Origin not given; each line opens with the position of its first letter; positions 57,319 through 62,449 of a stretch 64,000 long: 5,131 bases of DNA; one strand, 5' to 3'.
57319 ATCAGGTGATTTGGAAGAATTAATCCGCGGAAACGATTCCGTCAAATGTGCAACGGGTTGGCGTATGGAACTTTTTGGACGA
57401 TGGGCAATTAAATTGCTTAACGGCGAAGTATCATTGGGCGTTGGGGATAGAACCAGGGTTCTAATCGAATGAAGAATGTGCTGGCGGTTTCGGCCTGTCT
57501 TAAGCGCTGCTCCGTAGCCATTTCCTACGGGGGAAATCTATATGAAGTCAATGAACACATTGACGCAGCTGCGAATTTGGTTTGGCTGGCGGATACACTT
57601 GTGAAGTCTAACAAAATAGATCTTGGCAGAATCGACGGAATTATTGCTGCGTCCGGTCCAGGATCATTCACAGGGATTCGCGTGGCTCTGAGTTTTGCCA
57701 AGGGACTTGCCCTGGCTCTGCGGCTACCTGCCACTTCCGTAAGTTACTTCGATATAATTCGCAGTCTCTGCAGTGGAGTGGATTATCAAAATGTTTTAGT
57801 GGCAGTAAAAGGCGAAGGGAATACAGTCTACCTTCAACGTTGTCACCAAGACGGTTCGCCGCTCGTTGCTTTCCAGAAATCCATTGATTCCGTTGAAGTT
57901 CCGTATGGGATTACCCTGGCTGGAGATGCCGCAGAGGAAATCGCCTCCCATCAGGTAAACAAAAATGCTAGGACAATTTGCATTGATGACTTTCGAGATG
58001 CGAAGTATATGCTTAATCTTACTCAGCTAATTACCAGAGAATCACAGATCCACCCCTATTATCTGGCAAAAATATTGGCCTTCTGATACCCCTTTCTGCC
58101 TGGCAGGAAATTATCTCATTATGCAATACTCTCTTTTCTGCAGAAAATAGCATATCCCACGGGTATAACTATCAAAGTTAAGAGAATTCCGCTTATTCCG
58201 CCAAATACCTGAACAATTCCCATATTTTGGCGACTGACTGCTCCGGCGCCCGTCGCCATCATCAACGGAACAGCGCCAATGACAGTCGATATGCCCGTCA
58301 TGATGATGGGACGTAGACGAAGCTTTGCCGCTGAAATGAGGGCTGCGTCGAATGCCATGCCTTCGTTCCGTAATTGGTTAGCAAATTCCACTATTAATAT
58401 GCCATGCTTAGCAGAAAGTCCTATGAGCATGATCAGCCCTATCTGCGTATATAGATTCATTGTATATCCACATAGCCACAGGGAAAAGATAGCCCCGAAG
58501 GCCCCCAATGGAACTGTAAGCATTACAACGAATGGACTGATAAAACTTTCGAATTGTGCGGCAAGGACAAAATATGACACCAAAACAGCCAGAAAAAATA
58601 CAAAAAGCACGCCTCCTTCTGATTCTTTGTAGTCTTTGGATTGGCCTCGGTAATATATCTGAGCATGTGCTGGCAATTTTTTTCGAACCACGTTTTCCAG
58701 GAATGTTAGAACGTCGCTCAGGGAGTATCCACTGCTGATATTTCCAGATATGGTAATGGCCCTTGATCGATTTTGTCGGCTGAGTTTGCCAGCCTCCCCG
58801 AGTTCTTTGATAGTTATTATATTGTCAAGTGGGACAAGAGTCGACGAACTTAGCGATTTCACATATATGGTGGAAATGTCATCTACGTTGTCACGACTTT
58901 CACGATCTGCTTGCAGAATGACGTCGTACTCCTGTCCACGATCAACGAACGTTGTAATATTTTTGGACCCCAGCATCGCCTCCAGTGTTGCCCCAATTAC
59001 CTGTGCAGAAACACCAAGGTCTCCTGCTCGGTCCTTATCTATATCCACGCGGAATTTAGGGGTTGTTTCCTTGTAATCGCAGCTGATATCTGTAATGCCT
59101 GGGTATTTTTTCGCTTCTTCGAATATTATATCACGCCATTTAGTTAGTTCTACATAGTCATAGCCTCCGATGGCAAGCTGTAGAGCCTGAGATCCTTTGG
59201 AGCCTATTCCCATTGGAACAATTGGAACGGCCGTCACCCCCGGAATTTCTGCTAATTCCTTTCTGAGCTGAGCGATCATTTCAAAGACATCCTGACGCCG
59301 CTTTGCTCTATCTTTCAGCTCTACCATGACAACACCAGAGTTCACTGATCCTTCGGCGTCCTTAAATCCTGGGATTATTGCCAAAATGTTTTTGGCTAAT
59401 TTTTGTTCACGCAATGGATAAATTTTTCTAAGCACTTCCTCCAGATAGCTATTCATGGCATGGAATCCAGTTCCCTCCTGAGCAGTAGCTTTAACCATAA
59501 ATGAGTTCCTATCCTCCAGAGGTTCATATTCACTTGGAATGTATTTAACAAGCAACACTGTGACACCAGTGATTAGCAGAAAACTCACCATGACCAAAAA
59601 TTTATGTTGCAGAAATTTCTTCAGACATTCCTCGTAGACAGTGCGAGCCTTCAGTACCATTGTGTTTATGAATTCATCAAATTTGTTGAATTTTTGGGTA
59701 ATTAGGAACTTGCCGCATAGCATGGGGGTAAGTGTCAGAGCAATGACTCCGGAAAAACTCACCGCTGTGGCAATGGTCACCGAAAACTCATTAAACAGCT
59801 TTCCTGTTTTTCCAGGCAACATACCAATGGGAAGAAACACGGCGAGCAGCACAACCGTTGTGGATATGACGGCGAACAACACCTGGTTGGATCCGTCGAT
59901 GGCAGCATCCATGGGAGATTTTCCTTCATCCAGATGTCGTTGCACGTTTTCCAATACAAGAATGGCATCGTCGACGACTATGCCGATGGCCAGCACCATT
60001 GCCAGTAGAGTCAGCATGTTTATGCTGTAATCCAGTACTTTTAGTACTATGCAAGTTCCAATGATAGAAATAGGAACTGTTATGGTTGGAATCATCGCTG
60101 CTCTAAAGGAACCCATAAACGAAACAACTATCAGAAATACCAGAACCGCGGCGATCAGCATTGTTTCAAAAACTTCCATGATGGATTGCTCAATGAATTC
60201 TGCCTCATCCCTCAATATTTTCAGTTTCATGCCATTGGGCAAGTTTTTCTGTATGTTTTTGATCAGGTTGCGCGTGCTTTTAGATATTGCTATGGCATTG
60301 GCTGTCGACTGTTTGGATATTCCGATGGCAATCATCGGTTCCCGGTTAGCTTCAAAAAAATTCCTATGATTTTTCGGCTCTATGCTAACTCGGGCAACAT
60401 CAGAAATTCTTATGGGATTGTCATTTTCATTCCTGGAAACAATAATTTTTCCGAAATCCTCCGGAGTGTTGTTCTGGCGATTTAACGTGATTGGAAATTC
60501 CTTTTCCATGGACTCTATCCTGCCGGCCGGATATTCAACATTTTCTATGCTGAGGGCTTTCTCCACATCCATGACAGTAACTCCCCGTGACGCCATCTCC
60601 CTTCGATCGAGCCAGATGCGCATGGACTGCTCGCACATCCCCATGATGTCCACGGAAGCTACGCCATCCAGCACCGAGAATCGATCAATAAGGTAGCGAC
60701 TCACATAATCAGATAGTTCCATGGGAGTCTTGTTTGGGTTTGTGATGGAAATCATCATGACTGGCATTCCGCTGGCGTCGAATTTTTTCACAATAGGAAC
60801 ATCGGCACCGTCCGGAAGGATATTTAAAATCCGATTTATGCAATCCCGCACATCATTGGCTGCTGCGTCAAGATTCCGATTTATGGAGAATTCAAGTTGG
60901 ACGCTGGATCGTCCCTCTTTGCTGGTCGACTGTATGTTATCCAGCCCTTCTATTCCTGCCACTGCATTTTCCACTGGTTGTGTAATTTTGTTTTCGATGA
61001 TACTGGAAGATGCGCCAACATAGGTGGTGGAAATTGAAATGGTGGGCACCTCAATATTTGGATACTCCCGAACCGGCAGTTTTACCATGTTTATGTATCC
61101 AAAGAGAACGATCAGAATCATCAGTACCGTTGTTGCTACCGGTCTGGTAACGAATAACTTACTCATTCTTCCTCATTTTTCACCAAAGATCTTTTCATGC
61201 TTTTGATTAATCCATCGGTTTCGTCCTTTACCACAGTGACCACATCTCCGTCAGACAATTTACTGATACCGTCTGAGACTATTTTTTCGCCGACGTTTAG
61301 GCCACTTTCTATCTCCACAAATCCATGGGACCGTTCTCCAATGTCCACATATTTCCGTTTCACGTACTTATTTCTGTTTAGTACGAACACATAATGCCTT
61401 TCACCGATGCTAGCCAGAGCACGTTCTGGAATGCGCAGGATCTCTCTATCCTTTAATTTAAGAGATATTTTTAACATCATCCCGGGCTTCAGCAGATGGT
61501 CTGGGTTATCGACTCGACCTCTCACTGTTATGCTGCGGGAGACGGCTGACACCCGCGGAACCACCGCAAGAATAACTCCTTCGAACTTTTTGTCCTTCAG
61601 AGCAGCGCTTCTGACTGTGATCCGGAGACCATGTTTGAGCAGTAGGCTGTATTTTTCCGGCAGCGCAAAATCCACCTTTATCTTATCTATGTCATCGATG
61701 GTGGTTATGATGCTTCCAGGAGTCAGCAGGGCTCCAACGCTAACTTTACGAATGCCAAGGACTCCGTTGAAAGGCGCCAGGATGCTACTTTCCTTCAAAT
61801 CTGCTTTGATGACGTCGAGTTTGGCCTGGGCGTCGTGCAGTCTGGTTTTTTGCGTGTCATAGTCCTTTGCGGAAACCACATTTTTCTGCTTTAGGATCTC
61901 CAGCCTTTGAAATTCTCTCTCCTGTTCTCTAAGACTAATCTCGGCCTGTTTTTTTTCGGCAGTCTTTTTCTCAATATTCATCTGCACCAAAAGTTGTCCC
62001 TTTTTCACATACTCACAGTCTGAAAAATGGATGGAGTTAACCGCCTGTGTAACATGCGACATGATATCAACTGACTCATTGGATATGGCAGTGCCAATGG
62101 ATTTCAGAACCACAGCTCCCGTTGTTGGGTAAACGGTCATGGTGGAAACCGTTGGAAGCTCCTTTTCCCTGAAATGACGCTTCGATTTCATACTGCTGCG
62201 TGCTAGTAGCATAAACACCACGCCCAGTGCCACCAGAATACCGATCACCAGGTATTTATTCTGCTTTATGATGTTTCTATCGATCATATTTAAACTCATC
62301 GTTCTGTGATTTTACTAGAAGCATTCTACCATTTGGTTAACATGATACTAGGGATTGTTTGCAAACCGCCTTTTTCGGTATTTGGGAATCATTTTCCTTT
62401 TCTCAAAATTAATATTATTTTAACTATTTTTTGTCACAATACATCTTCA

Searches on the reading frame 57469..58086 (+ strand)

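Call 9: search_protein_families(library=ncbifam, proteins=[window:57469-58086:+], max_evalue=0.001)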
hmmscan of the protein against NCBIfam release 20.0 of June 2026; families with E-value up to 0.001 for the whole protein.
window:57469-58086:+ (205 aa): 3 families
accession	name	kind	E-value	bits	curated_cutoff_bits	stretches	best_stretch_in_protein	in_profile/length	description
TIGR03725.1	T6A_YeaZ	equivalog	1e-24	87.7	69.3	1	4-199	1-211/212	tRNA (adenosine(37)-N6)-threonylcarbamoyltransferase complex dimerization subunit type 1 TsaB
TIGR03723.1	T6A_TsaD_YgjD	equivalog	1.9e-06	27.2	296.1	1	16-93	33-109/314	tRNA (adenosine(37)-N6)-threonylcarbamoyltransferase complex transferase subunit TsaD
TIGR00329.1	gcp_kae1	subfamily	7.3e-06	25.4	207.8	1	32-92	47-107/305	tRNA (adenosine(37)-N6)-threonylcarbamoyltransferase complex transferase subunit TsaD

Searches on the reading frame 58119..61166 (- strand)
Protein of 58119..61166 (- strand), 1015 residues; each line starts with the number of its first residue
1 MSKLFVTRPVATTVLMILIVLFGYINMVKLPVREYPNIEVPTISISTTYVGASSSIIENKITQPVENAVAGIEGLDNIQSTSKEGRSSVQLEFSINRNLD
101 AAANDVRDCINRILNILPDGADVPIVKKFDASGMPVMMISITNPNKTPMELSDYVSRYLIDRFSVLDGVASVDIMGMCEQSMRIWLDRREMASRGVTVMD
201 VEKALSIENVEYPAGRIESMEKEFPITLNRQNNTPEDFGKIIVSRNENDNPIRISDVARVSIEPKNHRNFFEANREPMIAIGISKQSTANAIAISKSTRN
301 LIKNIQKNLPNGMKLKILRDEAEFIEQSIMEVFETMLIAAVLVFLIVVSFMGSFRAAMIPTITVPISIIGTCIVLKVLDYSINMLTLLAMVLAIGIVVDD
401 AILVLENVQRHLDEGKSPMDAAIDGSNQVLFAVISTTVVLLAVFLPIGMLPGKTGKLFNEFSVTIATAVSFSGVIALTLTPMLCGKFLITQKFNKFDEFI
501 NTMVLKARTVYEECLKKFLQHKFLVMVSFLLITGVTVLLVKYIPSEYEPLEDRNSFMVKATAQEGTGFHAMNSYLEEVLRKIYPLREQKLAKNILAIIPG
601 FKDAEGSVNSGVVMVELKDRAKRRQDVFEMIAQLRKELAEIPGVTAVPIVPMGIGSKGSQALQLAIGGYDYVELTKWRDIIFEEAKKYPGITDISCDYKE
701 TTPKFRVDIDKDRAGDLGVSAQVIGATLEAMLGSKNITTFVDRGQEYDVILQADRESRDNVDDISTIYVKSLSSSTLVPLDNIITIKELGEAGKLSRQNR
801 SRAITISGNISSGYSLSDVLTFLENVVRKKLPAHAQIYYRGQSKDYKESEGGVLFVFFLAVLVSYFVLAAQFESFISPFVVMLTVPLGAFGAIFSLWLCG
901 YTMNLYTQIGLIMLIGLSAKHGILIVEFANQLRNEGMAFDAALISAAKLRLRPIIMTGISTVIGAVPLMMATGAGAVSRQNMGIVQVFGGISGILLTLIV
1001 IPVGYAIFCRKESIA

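Call 9: search_protein_families(library=ncbifam, proteins=[window:58119-61166:-], max_evalue=0.001)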
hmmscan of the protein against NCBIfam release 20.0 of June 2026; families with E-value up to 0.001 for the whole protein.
window:58119-61166:- (1015 aa): 20 families
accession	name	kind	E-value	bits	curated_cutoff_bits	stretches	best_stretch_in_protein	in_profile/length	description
NF033617.1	RND_permease_2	subfamily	0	1054.5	1250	1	2-1008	1-1007/1009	multidrug efflux RND transporter permease subunit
NF000282.2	RND_permease_1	subfamily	3.1e-246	820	1250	1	2-1007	1-1026/1029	multidrug efflux RND transporter permease subunit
TIGR00915.1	2A0602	subfamily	9.2e-229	762.1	940.35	1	1-1007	1-1027/1050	efflux RND transporter permease subunit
NF007133.0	PRK09579.1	equivalog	5.3e-207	689.7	1763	1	3-1013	5-1007/1017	multidrug efflux RND transporter permease subunit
NF007905.0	PRK10614.1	equivalog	1.8e-184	615.2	1774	1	3-1010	5-1010/1025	multidrug efflux RND transporter permease subunit MdtC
NF007131.0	PRK09577.1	equivalog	9e-182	606.4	1768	1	1-1010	1-1024/1045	multidrug efflux RND transporter permease subunit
NF007798.0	PRK10503.1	equivalog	3.6e-180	600.9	1584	1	2-1010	13-1024/1040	MdtB/MuxB family multidrug efflux RND transporter permease subunit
NF007842.1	PRK10555.1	equivalog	5.3e-174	580.8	1854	1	1-1010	1-1028/1036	multidrug efflux RND transporter permease AcrD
NF011706.2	PRK15127.1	equivalog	1.4e-154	516.5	2150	1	1-1011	1-1032/1049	multidrug efflux RND transporter permease subunit AcrB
NF000037.1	RND_perm_OqxB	exception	3.2e-145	485.4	2200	1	2-1007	4-1033/1050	multidrug efflux RND transporter permease subunit OqxB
TIGR00914.1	2A0601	subfamily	3.4e-111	372.7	701.45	1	16-1012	20-1039/1051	CusA/CzcA family heavy metal efflux RND transporter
TIGR00916.1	2A0604s01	subfamily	1.4e-14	54.3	148.6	2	294-472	46-226/231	SecD/SecF family protein translocase subunit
NF009580.0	PRK13023.1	equivalog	2.4e-09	36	1153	1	336-576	301-530/775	protein translocase subunit SecDF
TIGR00921.1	2A067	subfamily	6e-09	34.5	351.9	1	262-542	122-405/733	hydrophobe/amphiphile efflux-3 (HAE3) family transporter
NF009582.0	PRK13024.1-2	equivalog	3.5e-08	31.9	723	1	314-532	316-537/859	protein translocase subunit SecDF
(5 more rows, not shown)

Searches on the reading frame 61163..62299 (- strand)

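Call 35: search_protein_families(library=pfam, proteins=[window:61163-62299:-], max_evalue=1)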
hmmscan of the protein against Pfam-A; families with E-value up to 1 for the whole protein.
window:61163-62299:- (378 aa): 4 families
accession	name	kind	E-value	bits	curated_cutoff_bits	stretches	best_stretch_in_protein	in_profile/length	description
PF16576.10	HlyD_D23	-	6.7e-24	84.8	30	1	77-275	20-213/214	Barrel-sandwich domain of CusB or HlyD membrane-fusion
PF13437.12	HlyD_3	-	6.4e-11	43.4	22.2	1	173-273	2-106/106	HlyD family secretion protein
PF15037.11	IL17_R_N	-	0.017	14.5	27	1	102-182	19-99/389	Interleukin-17 receptor extracellular region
PF00529.27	CusB_dom_1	-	0.063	14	26.5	1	51-275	4-82/89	Cation efflux system protein CusB domain 1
